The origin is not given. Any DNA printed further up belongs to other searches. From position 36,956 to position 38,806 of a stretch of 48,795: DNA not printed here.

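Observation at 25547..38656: A FlaI/PilB-type ATPase heads a 13-kb same-strand gene string with a giant adhesin-like protein but no FlaJ/TadC-type platform gene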

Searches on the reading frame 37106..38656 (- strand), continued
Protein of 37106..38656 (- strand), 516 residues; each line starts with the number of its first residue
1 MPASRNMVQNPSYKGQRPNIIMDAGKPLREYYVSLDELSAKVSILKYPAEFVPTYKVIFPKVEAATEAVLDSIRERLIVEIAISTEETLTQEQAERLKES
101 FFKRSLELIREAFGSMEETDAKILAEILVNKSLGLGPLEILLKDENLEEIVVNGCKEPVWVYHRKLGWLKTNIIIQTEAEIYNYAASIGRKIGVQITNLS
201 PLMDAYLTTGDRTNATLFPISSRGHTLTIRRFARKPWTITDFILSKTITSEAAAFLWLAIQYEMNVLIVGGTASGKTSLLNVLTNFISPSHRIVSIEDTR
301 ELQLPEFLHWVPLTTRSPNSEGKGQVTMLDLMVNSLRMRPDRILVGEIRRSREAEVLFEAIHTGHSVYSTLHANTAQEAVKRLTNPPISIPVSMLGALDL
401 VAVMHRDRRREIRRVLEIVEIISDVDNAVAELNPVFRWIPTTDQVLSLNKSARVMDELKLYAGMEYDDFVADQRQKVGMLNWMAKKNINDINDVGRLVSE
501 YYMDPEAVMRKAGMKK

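Call 53: search_protein_families(library=ncbifam, proteins=[L001:19789-20511:+, L003:17842-18561:+, L003:18558-19235:+], max_evalue=0.001)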
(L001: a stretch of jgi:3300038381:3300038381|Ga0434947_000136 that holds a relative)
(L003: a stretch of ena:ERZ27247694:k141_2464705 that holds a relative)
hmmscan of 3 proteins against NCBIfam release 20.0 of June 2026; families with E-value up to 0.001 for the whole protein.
L001:19789-20511:+ (240 aa): 14 families
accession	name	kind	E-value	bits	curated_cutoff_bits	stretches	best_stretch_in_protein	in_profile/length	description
NF006799.0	PRK09302.1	equivalog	1.5e-46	159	408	1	3-239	10-240/515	circadian clock protein KaiC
TIGR03880.1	KaiC_arch_3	hypoth_equivalog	3.5e-41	141.2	249.45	1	9-238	1-218/224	KaiC domain-containing protein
TIGR03877.1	thermo_KaiC_1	hypoth_equivalog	1.2e-40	139.5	307.25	1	3-237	1-232/238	KaiC domain-containing protein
TIGR03881.1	KaiC_arch_4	hypoth_equivalog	2.4e-33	115.8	247.8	1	4-238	1-229/231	KaiC domain-containing protein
TIGR02655.1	circ_KaiC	equivalog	1.3e-29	103.2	546.25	1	5-238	2-229/484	circadian clock protein KaiC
NF052589.1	ArlH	equivalog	8.2e-15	55.1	215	1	13-237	9-223/229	archaellum protein ArlH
NF004723.0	PRK06067.1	subfamily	2.9e-14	53.2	194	1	5-238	15-236/243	flagellar accessory protein FlaH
TIGR03878.1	thermo_KaiC_2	hypoth_equivalog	1.4e-10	40.9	232.2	1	18-211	30-215/259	KaiC domain-containing protein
TIGR00416.1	sms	equivalog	1.2e-08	34.2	403.05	1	4-236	74-278/454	DNA repair protein RadA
TIGR02237.1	recomb_radB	equivalog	4e-07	30.1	172.4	1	13-235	1-209/210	DNA repair and recombination protein RadB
NF006861.0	PRK09361.1-1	equivalog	1.4e-06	28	278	1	5-66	4-65/235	DNA repair and recombination protein RadB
NF006320.0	PRK08533.1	equivalog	4.3e-05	23.2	215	1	13-217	13-202/230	flagellar accessory protein FlaH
TIGR02236.1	recomb_radA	equivalog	0.00023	20.7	361.15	1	3-162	75-223/311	DNA repair and recombination protein RadA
NF003301.0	PRK04301.1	equivalog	0.00038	19.7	259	0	3-163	80-228/316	DNA repair and recombination protein RadA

L003:17842-18561:+ (239 aa): 12 families
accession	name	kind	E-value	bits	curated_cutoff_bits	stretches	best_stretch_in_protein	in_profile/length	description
NF006799.0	PRK09302.1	equivalog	5.5e-45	153.9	408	1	2-238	9-240/515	circadian clock protein KaiC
TIGR03877.1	thermo_KaiC_1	hypoth_equivalog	4e-39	134.5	307.25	1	4-236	2-232/238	KaiC domain-containing protein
TIGR03880.1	KaiC_arch_3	hypoth_equivalog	4.4e-39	134.3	249.45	1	9-237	1-218/224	KaiC domain-containing protein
TIGR03881.1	KaiC_arch_4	hypoth_equivalog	3.5e-35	121.8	247.8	1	5-231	2-222/231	KaiC domain-containing protein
TIGR02655.1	circ_KaiC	equivalog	6.1e-32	110.9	546.25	1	5-237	2-229/484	circadian clock protein KaiC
NF004723.0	PRK06067.1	subfamily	4.6e-16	59.1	194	1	6-237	16-236/243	flagellar accessory protein FlaH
NF052589.1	ArlH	equivalog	1e-15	58.1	215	1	13-237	9-224/229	archaellum protein ArlH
NF006320.0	PRK08533.1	equivalog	8.1e-09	35.4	215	1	12-231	12-218/230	flagellar accessory protein FlaH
TIGR00416.1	sms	equivalog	4.3e-08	32.3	403.05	1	2-197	72-243/454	DNA repair protein RadA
NF006861.0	PRK09361.1-1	equivalog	0.00019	21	278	1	4-65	3-64/235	DNA repair and recombination protein RadB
TIGR03878.1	thermo_KaiC_2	hypoth_equivalog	0.00029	20.3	232.2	0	16-202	28-207/259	KaiC domain-containing protein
TIGR03600.1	phage_DnaB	exception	0.00035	19.7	498.65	1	6-73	177-244/421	phage replicative helicase, DnaB family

L003:18558-19235:+ (225 aa): 0 families

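Call 57: find_encoding_contigs(protein=P0122, flank=10000, max_places=4)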
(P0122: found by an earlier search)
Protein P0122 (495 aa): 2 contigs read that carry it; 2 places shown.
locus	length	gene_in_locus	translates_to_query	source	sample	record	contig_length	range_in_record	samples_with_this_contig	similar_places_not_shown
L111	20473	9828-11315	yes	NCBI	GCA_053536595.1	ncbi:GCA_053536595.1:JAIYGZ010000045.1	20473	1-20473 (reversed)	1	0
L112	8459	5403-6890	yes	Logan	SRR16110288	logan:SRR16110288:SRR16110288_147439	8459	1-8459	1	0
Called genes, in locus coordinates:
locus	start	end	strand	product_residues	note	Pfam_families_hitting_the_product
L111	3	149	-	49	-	?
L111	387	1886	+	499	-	PF07690:MFS_1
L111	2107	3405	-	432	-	-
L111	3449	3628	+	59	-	-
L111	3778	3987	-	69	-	PF10049:DUF2283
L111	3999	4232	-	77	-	-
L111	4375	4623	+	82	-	-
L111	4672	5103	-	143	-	-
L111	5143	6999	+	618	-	-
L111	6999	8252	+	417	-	-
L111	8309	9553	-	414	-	-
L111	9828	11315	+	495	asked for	PF00437:T2SSE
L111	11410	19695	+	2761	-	PF17957:Big_7 (faint), PF19077:Big_13 (faint)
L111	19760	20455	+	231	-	-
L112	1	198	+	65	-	?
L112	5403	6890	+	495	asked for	PF00437:T2SSE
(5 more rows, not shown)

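Call 61: find_homologous_proteins(query=L003:19778-20662:+, max_evalue=1e-20)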
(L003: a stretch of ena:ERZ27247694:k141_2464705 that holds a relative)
Query L003:19778-20662:+ (294 aa): 81 proteins with E <= 1e-20 among 4184 candidates.
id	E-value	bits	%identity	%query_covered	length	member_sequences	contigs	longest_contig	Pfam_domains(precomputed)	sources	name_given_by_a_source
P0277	1.9e-185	633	100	100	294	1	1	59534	PF00482.29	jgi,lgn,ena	-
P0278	5.7e-164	562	85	100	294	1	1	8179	PF00482.29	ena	-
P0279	3.6e-150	517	78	100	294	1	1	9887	PF00482.29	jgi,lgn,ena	jgi:flagellar protein FlaJ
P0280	5.6e-149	513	77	100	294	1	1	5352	PF00482.29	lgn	-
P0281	6.1e-140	483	73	100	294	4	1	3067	PF00482.29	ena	-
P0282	1.0e-133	463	70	100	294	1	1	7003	PF00482.29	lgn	-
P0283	2.0e-108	380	58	100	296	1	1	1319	PF00482.29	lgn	-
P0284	7.1e-105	368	56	100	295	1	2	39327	PF00482.29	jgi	jgi:flagellar protein FlaJ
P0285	3.9e-104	366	56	100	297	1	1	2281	PF00482.29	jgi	jgi:archaeal flagellar protein FlaJ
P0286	1.1e-103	365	54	100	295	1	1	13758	PF00482.29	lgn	-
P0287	1.7e-103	364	57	100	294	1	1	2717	PF00482.29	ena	-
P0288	1.8e-102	361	53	100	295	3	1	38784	PF00482.29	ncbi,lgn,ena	-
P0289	3.4e-102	360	53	100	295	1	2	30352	PF00482.29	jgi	jgi:flagellar protein FlaJ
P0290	1.7e-101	357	54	99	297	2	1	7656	PF00482.29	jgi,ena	-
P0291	6.6e-101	355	54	100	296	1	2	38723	PF00482.29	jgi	jgi:flagellar protein FlaJ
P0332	8.0e-88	313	51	100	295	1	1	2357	PF00482.29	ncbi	-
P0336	5.4e-87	310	49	99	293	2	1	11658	PF00482.29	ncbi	-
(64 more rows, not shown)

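Call 62: find_encoding_contigs(protein=P0289, flank=10000, max_places=2)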
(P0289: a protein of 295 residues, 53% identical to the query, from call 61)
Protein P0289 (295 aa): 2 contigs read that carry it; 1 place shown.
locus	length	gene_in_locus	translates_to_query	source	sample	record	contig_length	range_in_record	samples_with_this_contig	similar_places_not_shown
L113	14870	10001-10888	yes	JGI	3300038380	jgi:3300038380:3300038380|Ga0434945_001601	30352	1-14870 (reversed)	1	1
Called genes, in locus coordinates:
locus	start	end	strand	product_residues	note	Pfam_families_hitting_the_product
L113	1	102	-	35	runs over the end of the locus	-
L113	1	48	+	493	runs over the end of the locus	PF27713:UCP018868 (faint), PF00437:T2SSE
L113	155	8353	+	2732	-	PF17957:Big_7 (faint)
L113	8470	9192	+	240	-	PF06745:ATPase, PF13481:AAA_25, PF23442:DUF7125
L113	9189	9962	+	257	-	-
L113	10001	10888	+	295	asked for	PF00482:T2SSF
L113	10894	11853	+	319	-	PF00482:T2SSF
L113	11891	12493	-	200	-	PF00177:Ribosomal_S7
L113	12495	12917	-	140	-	PF00164:Ribosom_S12_S23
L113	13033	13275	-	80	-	-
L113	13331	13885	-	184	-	PF01931:NTPase_I-T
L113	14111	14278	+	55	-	-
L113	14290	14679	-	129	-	-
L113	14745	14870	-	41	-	?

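Call 63: find_encoding_contigs(protein=P0288, flank=10000, max_places=2)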
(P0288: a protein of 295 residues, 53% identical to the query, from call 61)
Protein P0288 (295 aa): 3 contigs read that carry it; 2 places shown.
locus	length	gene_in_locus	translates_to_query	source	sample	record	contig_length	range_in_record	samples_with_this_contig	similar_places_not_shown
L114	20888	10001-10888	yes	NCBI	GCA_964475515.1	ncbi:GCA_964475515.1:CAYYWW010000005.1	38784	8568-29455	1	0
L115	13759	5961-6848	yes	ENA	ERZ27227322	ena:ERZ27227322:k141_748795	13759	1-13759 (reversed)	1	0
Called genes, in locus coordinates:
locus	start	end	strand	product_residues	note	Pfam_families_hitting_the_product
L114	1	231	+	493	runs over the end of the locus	PF00437:T2SSE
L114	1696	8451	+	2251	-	PF17957:Big_7 (faint), PF19077:Big_13 (faint)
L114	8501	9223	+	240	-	PF06745:ATPase, PF13481:AAA_25 (weak), PF23442:DUF7125, PF07088:GvpD_P-loop (weak)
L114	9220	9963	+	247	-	-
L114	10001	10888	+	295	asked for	PF00482:T2SSF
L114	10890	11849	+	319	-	PF00482:T2SSF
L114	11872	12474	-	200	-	PF00177:Ribosomal_S7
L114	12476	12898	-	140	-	PF00164:Ribosom_S12_S23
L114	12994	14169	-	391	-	-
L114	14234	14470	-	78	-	-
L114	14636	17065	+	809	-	-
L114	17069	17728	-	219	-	PF01931:NTPase_I-T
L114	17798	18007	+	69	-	-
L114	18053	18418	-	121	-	-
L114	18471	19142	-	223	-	PF03009:GDPD, PF13653:GDPD_2 (faint)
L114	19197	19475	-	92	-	PF01868:RNase_P-MRP_p29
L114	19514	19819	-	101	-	PF01253:SUI1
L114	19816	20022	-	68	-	PF00831:Ribosomal_L29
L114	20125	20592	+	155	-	-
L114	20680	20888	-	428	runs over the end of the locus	PF00557:Peptidase_M24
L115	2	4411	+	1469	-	?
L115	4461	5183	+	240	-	PF06745:ATPase, PF13481:AAA_25 (weak), PF23442:DUF7125, PF07088:GvpD_P-loop (weak)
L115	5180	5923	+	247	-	-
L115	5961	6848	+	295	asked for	PF00482:T2SSF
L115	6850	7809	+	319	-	PF00482:T2SSF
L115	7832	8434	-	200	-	PF00177:Ribosomal_S7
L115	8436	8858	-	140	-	PF00164:Ribosom_S12_S23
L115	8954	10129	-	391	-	-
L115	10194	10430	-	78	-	-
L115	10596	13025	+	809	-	-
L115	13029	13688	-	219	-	PF01931:NTPase_I-T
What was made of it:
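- Full operon ATPase-giant-KaiC-stalk-T2SSF-T2SSF in L113 and L114/L115 (calls 62, 63).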

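Call 64: find_encoding_contigs(protein=P0332, flank=10000, max_places=3)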
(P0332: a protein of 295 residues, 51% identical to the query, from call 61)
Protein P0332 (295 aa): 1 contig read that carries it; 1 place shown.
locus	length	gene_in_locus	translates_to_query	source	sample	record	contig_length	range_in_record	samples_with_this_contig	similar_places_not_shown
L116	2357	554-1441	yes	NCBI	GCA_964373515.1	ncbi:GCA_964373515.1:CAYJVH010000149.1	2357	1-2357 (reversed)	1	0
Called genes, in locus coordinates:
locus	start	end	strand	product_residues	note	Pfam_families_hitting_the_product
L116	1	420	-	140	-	?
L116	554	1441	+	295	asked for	PF00482:T2SSF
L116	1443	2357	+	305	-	?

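Call 65: find_encoding_contigs(protein=P0336, flank=10000, max_places=3)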
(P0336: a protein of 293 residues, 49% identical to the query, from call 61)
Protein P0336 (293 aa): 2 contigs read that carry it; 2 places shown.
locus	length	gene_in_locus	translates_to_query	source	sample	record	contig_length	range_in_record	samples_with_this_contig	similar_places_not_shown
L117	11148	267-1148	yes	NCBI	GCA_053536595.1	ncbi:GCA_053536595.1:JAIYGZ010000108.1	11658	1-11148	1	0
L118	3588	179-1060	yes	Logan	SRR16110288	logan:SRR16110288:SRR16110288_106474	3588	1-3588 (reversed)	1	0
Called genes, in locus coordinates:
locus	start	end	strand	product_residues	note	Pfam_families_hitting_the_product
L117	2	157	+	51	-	?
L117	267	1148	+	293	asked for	PF00482:T2SSF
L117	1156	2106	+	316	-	PF00482:T2SSF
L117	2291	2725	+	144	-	-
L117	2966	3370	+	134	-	-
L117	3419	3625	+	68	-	PF20097:DUF6487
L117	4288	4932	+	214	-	PF00009:GTP_EFTU (faint), PF00735:Septin, PF02421:FeoB_N (faint), PF01926:MMR_HSR1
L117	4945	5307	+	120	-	PF09846:OapB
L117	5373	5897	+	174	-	PF01909:NTP_transf_2 (weak)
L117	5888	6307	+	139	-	-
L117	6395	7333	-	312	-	-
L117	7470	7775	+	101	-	-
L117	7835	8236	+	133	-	PF09845:OapC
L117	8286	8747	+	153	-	-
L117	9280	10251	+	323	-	PF06550:SPP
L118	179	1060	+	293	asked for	PF00482:T2SSF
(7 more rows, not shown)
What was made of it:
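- On Tad-like / archaeal type IV pilus system: In the sister genome it is met on another contig (call 65).
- The sister genome keeps an intact giant, p618 and T2SSF pair (calls 57, 65).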

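Call 78: list_cluster_members(proteins=[P0336, P0126])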
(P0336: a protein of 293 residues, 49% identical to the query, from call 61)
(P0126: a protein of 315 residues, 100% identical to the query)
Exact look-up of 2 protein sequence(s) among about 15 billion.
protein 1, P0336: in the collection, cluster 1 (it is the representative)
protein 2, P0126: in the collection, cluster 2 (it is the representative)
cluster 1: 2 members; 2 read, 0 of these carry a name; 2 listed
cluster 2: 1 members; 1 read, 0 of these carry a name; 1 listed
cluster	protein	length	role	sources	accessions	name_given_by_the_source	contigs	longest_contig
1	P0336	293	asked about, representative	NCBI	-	-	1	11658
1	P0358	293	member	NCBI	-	-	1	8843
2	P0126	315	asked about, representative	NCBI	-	-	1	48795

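Call 79: find_encoding_contigs(protein=P0358, flank=10000, max_places=3)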
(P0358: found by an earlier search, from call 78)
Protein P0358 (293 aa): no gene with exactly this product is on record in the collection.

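Call 85: find_encoding_contigs(protein=P0010, flank=10000, max_places=2)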
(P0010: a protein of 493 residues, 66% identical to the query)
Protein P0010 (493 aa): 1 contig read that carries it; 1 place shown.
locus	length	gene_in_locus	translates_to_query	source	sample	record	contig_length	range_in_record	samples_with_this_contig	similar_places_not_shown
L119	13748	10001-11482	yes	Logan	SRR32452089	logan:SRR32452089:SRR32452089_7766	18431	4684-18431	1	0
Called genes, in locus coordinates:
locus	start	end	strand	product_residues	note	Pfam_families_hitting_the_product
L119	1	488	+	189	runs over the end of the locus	PF04312:DUF460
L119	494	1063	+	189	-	PF09721:Exosortase_EpsH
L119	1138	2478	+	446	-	PF04326:SLFN_AlbA_2, PF13749:HATPase_c_4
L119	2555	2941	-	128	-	-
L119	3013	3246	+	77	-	-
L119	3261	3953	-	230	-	-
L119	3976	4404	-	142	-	-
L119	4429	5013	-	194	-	-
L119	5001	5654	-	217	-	PF08843:AbiEii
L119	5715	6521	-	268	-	-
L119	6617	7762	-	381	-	PF00438:S-AdoMet_synt_N, PF02772:S-AdoMet_synt_M, PF02773:S-AdoMet_synt_C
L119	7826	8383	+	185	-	PF12844:HTH_19, PF01381:HTH_3, PF13560:HTH_31, PF00571:CBS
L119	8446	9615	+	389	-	-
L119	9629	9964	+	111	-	-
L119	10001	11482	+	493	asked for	PF00437:T2SSE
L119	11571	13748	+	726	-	?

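Call 86: find_encoding_contigs(protein=P0012, flank=10000, max_places=2)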
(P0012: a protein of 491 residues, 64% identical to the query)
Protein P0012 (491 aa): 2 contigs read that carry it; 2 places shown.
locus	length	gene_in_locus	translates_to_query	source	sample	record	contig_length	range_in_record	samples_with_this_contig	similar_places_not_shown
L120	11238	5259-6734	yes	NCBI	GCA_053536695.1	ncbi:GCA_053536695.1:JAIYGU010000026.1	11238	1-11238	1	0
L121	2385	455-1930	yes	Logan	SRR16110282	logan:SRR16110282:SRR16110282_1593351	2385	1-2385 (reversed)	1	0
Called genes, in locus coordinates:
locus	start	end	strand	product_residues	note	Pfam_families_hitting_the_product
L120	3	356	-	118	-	?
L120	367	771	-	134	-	-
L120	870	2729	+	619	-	-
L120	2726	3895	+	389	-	-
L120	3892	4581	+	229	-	-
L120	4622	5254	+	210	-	-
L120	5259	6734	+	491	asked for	PF00437:T2SSE, PF27713:UCP018868 (weak)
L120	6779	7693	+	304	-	PF00482:T2SSF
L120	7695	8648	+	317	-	PF00482:T2SSF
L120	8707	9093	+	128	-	-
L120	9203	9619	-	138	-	-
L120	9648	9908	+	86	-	-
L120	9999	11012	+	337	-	PF22700:MVD-like_N, PF00288:GHMP_kinases_N, PF18376:MDD_C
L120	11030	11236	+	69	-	?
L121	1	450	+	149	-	?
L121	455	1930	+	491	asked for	PF00437:T2SSE, PF27713:UCP018868 (weak)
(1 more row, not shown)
